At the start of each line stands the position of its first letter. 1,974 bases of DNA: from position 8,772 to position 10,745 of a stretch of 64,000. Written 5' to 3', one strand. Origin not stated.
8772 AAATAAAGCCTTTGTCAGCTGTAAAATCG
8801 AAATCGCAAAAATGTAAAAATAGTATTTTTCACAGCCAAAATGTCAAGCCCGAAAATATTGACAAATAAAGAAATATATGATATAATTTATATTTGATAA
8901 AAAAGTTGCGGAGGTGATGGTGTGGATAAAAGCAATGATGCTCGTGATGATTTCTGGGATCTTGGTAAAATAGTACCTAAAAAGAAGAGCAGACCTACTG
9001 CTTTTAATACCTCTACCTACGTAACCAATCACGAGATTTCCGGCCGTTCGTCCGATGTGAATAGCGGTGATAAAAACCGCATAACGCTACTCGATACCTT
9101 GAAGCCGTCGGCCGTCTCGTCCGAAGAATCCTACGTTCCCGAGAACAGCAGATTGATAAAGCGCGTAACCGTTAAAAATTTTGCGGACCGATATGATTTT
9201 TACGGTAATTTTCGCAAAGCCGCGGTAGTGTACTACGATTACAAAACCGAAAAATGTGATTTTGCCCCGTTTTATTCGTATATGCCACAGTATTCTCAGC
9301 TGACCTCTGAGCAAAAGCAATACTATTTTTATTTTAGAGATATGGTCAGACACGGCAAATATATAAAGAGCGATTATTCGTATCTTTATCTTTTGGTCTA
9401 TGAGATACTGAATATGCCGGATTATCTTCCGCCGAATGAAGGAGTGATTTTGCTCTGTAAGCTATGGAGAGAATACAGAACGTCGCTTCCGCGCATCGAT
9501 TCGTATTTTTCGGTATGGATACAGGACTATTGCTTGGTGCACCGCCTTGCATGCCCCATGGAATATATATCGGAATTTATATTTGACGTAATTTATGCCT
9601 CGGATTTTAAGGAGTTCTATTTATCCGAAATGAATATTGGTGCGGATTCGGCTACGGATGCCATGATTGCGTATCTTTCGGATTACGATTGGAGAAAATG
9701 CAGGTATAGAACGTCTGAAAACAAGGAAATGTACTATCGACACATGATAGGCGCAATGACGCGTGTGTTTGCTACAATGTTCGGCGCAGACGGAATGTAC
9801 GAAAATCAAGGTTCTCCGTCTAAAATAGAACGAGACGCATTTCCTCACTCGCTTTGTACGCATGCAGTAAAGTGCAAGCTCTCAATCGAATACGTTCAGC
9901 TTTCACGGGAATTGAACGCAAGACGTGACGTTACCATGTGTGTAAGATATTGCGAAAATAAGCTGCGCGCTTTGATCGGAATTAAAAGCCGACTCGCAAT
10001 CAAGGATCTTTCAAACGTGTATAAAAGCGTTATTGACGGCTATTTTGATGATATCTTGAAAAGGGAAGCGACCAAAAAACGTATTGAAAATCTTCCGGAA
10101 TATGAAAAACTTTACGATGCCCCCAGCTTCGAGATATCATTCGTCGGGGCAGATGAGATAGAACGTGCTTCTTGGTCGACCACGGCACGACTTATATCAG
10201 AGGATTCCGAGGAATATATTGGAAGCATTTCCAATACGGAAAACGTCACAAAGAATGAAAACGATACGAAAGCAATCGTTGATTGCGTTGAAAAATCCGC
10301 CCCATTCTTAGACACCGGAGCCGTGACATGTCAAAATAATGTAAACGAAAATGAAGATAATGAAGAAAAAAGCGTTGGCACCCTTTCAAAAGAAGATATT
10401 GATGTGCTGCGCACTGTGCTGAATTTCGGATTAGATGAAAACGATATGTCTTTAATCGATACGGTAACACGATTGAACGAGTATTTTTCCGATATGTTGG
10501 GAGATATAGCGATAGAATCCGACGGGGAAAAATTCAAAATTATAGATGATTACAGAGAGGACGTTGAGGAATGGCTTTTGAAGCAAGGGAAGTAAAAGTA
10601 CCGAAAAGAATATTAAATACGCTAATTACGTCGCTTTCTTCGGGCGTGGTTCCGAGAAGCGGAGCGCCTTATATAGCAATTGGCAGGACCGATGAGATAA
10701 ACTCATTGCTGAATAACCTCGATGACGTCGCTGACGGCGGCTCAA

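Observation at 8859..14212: TerB_N/TerB_C protein, P-loop ATPase and Lhr-like helicase operon (Shango-type candidate anti-phage system) embedded among housekeeping genes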

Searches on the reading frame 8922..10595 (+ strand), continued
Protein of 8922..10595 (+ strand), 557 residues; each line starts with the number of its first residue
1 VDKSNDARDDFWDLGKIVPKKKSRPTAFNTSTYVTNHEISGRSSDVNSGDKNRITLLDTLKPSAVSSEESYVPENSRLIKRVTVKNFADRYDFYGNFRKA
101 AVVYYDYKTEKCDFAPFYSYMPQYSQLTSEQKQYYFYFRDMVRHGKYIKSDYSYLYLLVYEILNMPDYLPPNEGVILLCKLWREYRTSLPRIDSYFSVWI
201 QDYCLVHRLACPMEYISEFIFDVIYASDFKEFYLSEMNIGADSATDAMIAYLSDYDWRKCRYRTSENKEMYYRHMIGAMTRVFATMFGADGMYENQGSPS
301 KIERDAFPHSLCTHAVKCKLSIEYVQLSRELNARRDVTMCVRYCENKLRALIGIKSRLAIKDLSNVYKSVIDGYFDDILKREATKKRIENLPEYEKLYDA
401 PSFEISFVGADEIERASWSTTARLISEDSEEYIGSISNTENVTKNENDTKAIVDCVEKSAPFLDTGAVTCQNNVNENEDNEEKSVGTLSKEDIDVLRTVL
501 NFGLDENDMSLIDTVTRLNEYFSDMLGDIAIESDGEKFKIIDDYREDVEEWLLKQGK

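Call 54: list_cluster_members(proteins=[window:8922-10592:+, window:11975-14209:+, window:14209-14958:+])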
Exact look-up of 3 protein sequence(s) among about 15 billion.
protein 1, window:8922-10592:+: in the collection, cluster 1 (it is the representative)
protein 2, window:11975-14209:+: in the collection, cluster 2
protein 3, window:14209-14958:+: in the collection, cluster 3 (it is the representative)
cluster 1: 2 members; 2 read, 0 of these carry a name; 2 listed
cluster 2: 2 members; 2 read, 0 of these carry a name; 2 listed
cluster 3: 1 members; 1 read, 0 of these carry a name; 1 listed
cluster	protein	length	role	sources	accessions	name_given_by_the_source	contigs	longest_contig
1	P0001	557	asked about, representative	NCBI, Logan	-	-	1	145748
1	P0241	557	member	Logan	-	-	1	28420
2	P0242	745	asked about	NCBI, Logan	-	-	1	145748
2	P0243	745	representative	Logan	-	-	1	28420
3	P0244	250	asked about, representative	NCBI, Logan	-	-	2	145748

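Call 86: search_protein_representatives(protein=window:8922-10592:+)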
Query: 557 residues. Proteins with E-value up to 0.001 (for the whole library): 1924; up to 1e-10: 966; up to 1e-30: 397. The best 150 are listed.
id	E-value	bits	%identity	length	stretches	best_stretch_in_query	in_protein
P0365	5.2e-146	503.9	46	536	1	5-550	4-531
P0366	2.4e-144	498.4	45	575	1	6-551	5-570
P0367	4.5e-133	461.2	44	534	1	5-554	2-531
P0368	1.3e-131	456.4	42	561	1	6-552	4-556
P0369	7.7e-131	453.8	47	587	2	6-432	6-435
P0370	3.1e-130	451.8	42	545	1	4-554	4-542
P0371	5.3e-129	447.8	45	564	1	2-552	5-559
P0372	2.1e-128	445.8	51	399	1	5-401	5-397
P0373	5.7e-126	437.7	43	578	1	7-553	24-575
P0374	3.1e-125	435.3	43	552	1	2-554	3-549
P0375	3.6e-125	435.1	41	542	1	9-554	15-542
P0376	3.0e-123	428.7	45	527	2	4-433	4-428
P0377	1.9e-122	426.1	44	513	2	5-431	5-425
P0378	1.1e-121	423.5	45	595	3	18-426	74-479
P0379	1.1e-116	407.1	44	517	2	8-432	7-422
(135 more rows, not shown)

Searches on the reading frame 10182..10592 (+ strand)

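Call 30: search_protein_families(library=pfam, proteins=[window:10182-10592:+], max_evalue=10)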
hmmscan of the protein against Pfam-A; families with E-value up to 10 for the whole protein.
window:10182-10592:+ (137 aa): 2 families
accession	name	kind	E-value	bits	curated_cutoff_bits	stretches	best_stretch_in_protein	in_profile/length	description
PF15615.11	TerB_C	-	0.0011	19.7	26.3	1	94-129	114-148/148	TerB-C domain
PF13188.13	PAS_8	-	0.053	13.9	21.8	1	91-132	16-61/65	PAS domain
